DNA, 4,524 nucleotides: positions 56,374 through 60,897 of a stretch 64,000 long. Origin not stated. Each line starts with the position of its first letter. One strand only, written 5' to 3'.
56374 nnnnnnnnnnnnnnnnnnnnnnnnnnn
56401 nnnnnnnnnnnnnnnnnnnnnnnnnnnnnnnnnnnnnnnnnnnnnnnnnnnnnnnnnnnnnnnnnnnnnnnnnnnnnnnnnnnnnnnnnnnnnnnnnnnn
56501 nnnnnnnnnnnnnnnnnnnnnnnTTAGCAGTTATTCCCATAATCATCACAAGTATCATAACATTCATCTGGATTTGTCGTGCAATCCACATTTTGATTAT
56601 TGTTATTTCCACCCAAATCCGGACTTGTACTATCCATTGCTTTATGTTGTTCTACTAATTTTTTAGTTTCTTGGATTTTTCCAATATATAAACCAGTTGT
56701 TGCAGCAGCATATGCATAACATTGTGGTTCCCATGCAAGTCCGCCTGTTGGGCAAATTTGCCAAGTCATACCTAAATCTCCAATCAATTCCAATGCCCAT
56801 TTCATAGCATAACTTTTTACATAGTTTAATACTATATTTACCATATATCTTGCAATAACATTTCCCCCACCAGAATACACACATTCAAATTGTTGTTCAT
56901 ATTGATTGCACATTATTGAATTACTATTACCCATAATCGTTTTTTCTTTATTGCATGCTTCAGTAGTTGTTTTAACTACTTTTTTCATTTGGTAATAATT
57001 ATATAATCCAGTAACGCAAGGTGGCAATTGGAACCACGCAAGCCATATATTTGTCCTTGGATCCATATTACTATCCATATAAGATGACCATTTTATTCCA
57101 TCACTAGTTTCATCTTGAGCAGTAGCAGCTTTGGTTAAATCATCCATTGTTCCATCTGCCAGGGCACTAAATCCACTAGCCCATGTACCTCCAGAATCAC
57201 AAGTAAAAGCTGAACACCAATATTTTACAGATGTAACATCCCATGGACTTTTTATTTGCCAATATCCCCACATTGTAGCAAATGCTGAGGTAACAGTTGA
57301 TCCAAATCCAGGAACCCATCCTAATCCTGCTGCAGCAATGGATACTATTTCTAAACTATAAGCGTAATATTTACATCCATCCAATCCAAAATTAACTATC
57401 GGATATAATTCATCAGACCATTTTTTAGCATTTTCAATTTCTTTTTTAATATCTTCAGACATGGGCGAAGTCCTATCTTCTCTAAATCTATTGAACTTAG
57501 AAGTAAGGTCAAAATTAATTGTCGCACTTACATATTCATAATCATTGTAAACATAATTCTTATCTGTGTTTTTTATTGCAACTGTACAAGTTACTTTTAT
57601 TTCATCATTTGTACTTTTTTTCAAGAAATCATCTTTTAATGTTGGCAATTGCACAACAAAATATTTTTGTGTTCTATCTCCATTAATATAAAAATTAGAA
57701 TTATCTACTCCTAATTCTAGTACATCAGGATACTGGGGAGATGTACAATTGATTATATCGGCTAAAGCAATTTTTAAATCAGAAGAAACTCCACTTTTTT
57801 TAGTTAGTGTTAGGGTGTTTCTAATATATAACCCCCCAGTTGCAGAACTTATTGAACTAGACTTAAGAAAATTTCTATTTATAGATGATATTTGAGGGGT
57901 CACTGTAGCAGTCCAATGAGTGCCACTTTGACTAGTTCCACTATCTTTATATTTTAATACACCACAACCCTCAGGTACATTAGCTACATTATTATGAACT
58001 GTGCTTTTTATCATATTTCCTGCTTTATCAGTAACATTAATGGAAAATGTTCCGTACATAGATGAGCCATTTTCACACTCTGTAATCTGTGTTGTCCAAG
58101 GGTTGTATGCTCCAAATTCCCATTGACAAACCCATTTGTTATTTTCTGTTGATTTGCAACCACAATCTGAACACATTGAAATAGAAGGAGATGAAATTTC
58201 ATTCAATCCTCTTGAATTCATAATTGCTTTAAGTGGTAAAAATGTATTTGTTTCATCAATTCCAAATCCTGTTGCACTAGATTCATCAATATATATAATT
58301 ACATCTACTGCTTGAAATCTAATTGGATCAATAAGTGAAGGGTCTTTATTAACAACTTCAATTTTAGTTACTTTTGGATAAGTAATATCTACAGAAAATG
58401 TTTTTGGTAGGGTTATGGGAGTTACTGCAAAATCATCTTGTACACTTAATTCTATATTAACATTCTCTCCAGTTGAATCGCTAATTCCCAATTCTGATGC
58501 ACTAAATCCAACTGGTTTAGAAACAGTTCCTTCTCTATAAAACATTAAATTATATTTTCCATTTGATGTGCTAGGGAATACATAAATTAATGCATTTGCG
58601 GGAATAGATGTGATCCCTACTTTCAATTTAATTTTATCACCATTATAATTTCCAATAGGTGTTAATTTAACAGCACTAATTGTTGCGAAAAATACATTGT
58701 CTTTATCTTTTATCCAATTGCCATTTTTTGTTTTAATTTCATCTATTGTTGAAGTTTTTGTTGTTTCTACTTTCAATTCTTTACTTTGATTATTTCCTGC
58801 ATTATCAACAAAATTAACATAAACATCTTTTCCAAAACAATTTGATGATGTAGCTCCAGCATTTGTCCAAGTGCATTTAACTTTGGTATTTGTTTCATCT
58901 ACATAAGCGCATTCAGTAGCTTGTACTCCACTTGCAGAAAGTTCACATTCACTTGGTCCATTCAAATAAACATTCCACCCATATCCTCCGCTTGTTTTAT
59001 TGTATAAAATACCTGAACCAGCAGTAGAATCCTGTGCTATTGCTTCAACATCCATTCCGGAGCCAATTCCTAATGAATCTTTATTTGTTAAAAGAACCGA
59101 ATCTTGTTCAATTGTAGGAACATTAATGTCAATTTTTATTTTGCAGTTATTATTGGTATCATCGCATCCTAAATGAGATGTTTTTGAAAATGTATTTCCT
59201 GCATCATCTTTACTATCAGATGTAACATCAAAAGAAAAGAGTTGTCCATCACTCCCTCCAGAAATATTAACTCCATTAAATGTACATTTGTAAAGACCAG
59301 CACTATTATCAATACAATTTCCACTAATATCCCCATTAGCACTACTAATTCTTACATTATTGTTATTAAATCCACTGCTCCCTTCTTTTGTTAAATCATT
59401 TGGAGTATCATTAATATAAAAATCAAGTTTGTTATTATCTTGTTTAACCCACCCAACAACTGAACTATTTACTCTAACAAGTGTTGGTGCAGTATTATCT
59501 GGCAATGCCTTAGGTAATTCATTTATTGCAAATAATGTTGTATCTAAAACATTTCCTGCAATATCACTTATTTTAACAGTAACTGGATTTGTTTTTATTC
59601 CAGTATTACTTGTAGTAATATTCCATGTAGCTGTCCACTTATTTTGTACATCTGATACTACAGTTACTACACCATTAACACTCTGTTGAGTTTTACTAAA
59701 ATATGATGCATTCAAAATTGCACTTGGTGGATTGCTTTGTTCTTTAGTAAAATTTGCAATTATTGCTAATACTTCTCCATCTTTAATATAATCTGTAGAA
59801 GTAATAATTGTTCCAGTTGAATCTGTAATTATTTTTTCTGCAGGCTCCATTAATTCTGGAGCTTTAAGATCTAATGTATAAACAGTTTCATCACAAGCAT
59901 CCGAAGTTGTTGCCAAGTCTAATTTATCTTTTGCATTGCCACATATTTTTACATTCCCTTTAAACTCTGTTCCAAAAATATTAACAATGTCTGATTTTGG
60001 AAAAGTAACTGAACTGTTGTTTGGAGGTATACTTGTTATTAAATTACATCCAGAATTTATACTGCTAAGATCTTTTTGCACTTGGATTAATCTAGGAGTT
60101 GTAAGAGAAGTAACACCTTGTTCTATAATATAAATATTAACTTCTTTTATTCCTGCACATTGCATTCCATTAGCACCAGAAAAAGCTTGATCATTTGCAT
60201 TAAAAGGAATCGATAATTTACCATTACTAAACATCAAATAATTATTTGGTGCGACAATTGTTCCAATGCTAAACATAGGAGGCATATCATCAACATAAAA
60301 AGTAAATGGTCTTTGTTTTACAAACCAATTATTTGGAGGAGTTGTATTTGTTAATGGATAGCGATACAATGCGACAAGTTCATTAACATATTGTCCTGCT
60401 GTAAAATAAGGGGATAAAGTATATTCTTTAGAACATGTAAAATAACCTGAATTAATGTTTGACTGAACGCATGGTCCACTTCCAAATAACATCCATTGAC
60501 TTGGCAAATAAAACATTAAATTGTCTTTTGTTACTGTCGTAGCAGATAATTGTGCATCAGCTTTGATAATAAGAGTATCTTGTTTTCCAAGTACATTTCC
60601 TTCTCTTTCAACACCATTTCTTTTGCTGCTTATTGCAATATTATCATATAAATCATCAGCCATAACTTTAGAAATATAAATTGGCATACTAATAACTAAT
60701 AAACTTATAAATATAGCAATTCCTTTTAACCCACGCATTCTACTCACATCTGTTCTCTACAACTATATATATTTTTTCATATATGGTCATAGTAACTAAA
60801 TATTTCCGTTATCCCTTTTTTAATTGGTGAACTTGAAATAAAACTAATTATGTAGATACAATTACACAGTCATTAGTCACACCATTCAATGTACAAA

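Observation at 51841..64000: Second surface-protein island on the minus strand: giant secreted proteins followed by a 722-aa class-III-signal protein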

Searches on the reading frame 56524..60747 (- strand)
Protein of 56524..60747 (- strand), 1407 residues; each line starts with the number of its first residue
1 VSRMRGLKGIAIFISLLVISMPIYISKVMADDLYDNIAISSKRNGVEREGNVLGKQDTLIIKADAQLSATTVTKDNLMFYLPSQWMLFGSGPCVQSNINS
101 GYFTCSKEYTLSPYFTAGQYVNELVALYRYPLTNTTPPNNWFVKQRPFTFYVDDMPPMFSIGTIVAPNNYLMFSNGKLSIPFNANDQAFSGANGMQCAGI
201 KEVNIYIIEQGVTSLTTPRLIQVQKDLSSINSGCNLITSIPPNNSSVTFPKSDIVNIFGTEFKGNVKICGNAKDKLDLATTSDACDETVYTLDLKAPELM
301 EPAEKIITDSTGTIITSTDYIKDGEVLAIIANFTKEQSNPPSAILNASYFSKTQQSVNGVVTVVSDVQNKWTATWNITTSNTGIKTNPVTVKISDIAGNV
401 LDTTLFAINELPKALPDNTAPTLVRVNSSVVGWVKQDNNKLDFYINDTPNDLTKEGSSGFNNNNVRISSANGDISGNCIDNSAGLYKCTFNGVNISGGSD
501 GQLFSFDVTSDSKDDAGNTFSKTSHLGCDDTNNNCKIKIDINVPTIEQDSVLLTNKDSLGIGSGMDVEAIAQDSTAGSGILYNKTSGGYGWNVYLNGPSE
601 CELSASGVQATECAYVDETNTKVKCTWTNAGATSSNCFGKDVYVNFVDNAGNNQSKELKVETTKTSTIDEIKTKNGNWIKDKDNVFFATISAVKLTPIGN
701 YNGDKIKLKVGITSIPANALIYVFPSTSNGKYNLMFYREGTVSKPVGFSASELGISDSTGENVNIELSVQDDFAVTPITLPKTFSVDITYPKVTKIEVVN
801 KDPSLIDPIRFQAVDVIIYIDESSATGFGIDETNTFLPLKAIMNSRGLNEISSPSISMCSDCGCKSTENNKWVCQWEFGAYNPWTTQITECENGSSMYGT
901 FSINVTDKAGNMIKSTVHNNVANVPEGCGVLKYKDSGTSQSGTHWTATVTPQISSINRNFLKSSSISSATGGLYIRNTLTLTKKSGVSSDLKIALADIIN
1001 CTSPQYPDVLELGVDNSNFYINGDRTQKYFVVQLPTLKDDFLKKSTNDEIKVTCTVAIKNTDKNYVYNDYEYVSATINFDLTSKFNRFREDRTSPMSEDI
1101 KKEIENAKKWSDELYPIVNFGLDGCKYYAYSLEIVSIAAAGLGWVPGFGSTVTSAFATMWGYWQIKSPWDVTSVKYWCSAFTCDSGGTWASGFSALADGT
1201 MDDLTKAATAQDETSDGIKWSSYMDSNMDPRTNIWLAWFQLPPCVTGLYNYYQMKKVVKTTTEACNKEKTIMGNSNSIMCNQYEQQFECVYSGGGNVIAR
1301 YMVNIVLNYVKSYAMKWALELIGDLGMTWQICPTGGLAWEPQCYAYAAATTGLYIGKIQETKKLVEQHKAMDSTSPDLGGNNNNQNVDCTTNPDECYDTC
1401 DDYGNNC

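Call 6: search_protein_families(library=pfam, proteins=[window:56524-60747:-], max_evalue=0.1)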
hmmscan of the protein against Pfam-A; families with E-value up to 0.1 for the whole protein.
window:56524-60747:- (1407 aa): 0 families

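Call 23: search_solved_structures(query=window:56524-60747:-, max_evalue=1)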
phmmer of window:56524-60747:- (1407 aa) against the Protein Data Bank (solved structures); distinct sequences matched with E-value up to 1: 0.

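Call 25: find_homologous_proteins(query=window:56524-60747:-)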
Query window:56524-60747:- (1407 aa): 1 proteins with E <= 0.001 among 8000 candidates.
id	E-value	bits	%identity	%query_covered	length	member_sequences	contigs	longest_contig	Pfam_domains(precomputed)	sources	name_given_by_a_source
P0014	0.0e+0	3188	100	99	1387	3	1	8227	-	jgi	-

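Call 38: search_protein_families(library=ncbifam, proteins=[window:56524-60747:-], max_evalue=0.1)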
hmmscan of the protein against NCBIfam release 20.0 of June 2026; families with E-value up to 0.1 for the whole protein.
window:56524-60747:- (1407 aa): 0 families

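Call 61: find_homologous_proteins(query=A2, max_evalue=1e-10)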
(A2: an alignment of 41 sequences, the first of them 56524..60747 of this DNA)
Query A2 (41 sequences) (1407 aa, profile of the alignment): 14 proteins with E <= 1e-10 among 8000 candidates.
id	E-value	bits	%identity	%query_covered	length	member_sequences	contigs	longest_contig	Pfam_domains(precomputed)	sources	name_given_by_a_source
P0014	3.7e-131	457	100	99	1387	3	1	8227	-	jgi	-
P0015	2.7e-41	160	-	-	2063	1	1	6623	PF13754.13,PF17957.8,PF13750.13,PF09136.17,PF19077.7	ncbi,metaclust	ncbi:beta strand repeat-containing protein, partial [Spirochaeta lutea]|metaclust:status=active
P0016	8.4e-40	155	37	2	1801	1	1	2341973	PF07495.20,PF15418.13,PF00801.27,PF18981.7,PF13754.13,PF13750.13,PF12245.15,PF09136.17,PF19077.7,PF18911.7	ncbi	ncbi:Ig-like domain-containing protein [Ferdinandcohnia sp. Marseille-Q9671]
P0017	2.1e-37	147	34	2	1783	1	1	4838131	PF07495.20,PF15418.13,PF00801.27,PF18981.7,PF13754.13,PF13750.13,PF12245.15,PF19077.7,PF18911.7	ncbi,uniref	ncbi:Ig-like domain-containing protein [Bacillus sp. 1P02SD]|uniref:Ig-like domain-containing protei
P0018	8.9e-37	145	38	2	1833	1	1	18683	PF07495.20,PF15418.13,PF00801.27,PF18981.7,PF13754.13,PF13750.13,PF12245.15,PF09136.17,PF19077.7,PF20164.5,PF18911.7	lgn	-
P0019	9.9e-36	141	48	2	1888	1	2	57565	PF17957.8,PF13750.13,PF24893.1,PF19077.7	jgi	jgi:methionine-rich copper-binding protein CopC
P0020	3.5e-23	100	34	3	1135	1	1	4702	PF27332.1,PF17957.8,PF13750.13,PF16370.12,PF09136.17,PF19077.7,PF20164.5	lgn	-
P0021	6.0e-22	96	25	4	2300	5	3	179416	PF13754.13,PF13750.13,PF24893.1,PF19077.7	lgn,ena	-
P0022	2.5e-20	90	23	3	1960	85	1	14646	PF19077.7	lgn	-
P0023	1.4e-19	88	26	5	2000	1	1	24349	PF13750.13,PF19077.7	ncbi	-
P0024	1.8e-17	81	37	3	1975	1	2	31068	PF13750.13,PF19077.7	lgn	-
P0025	8.0e-15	72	44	1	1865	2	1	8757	PF12245.15,PF25021.2,PF19077.7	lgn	-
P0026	1.3e-11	62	-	-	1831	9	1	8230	-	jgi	-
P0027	8.7e-11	59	-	-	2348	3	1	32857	PF10989.14,PF13753.13,PF14252.12,PF19077.7,PF17936.8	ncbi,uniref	ncbi:SwmB domain-containing protein, partial [Azospirillum brasilense]|uniref:SwmB domain-containing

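Call 69: find_encoding_contigs(protein=window:56524-60747:-, flank=10000, max_places=4)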
Protein window:56524-60747:- (1407 aa): no gene with exactly this product is on record in the collection.

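Call 70: find_encoding_contigs(protein=P0014, flank=10000, max_places=4)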
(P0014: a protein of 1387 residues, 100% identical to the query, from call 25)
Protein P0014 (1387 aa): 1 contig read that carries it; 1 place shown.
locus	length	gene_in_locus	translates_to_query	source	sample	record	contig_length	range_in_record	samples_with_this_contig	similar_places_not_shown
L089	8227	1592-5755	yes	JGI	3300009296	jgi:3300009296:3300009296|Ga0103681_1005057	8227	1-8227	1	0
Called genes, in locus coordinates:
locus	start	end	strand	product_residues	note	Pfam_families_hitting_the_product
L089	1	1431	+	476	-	?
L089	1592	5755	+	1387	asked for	-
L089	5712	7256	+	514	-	-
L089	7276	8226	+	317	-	?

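Call 74: search_protein_families(library=pfam, alignment_id=A2, max_evalue=0.001)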
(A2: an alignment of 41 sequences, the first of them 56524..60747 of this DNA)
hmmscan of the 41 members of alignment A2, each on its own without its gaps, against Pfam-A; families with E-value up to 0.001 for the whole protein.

A. member 1, window:56524-60747:- (1407 aa): 0 families

B. families by the number of members that match (of 41 scanned): 5 families
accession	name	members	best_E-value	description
PF13750.12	Big_3_3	7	3.1e-08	Bacterial Ig-like domain (group 3)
PF09136.16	Glucodextran_B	2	5e-07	Glucodextranase, domain B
PF19077.6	Big_13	2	3.7e-05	Bacterial Ig-like domain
PF16504.10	SP24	1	6.5e-05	Putative virion membrane protein of plant and insect virus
PF17957.7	Big_7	1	0.00029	Bacterial Ig domain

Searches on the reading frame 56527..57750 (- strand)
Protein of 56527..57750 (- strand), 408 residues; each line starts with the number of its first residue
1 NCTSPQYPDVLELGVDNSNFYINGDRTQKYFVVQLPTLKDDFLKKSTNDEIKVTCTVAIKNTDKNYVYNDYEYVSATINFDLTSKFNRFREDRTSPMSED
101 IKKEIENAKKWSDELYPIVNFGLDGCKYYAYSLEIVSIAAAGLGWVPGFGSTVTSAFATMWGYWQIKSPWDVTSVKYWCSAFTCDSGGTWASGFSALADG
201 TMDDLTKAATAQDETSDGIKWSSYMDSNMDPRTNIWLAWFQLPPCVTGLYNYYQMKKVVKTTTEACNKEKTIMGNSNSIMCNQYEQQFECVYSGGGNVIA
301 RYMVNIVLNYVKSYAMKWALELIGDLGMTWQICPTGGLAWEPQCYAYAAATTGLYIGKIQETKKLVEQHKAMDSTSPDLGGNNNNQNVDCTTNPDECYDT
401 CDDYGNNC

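Call 75: search_protein_representatives(protein=window:56527-57750:-)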
Query: 408 residues. Proteins with E-value up to 0.001 (for the whole library): 6; up to 1e-10: 3; up to 1e-30: 3. The best 6 are listed.
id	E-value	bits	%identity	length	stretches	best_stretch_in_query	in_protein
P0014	1.7e-284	959.4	100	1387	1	1-408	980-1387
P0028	2.9e-43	164.7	34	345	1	39-375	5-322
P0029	1.1e-31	126.5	34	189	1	218-376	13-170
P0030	8.5e-06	41.2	28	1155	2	16-132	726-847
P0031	2.8e-05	39.5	27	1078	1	20-323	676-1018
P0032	8.6e-05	37.9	23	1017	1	16-342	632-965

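Call 86: predict_structure(alignment_id=A4)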
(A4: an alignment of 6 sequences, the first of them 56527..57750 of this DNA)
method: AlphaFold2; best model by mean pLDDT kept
length: 408 residues; sequences in the alignment: 6
mean_pLDDT: 52.8   pTM: 0.49
mean pLDDT of the five models: 52.8, 51.0, 48.1, 45.7, 39.6
residues with pLDDT >= 90: 0; 70-90: 66; 50-70: 131; < 50: 211
segments of 3 or more residues with pLDDT < 50: 4-6, 8-26, 28-37, 44-47, 66-68, 83-96, 186-243, 276-280, 286-332, 335-338, 374-408
pLDDT, mean of each block of 10 residues (from residue 1): 47 41 45 48 51 60 51 59 45 46 71 79 84 79 70 78 64 70 52 33 36 38 39 34 60 66 61 50 49 37 37 42 40 46 66 67 65 46 33 40 33
secondary structure, 60 per line:
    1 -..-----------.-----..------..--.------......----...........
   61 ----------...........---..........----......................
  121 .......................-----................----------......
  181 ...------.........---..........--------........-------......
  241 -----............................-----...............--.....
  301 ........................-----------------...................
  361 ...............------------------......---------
elements in order: H40-45 E50-60 E71-81 H85-94 H99-143 H149-164 H175-183 H190-198 H202-211 H220-227 H235-240 H246-273 H279-293 H296-324 H342-375 H394-399

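Call 101: search_solved_structures(query=A3, max_evalue=1)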
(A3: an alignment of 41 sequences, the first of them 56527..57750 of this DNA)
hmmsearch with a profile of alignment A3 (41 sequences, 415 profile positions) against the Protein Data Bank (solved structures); distinct sequences matched with E-value up to 1: 10.
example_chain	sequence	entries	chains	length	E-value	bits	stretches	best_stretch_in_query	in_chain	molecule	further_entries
9r1o_A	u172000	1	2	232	0.024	17.2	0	85-180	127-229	sc-apCC-6-DPH-NR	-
3etz_A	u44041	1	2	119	0.07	15.7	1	57-112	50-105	Adhesin A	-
3etx_A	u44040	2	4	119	0.1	15.1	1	57-112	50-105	Adhesin A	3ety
3etw_A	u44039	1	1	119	0.1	15.1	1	57-112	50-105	Adhesin A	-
8qad_A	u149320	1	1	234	0.23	14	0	123-209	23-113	sc-apCC-6-LLIA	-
8b7d_A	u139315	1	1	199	0.25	13.9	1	43-134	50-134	Transmembrane protein 106B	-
5cws_C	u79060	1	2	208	0.35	13.4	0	85-167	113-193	Nucleoporin NSP1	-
7u17_B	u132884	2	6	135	0.4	13.2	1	44-134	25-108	Transmembrane protein 106B | TMEM106B protein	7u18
7u10_A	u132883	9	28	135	0.54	12.7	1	44-134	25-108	Transmembrane protein 106B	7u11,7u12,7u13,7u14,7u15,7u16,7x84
8ek4_A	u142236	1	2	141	0.55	12.7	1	76-176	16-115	Ice-binding protein TIP-99a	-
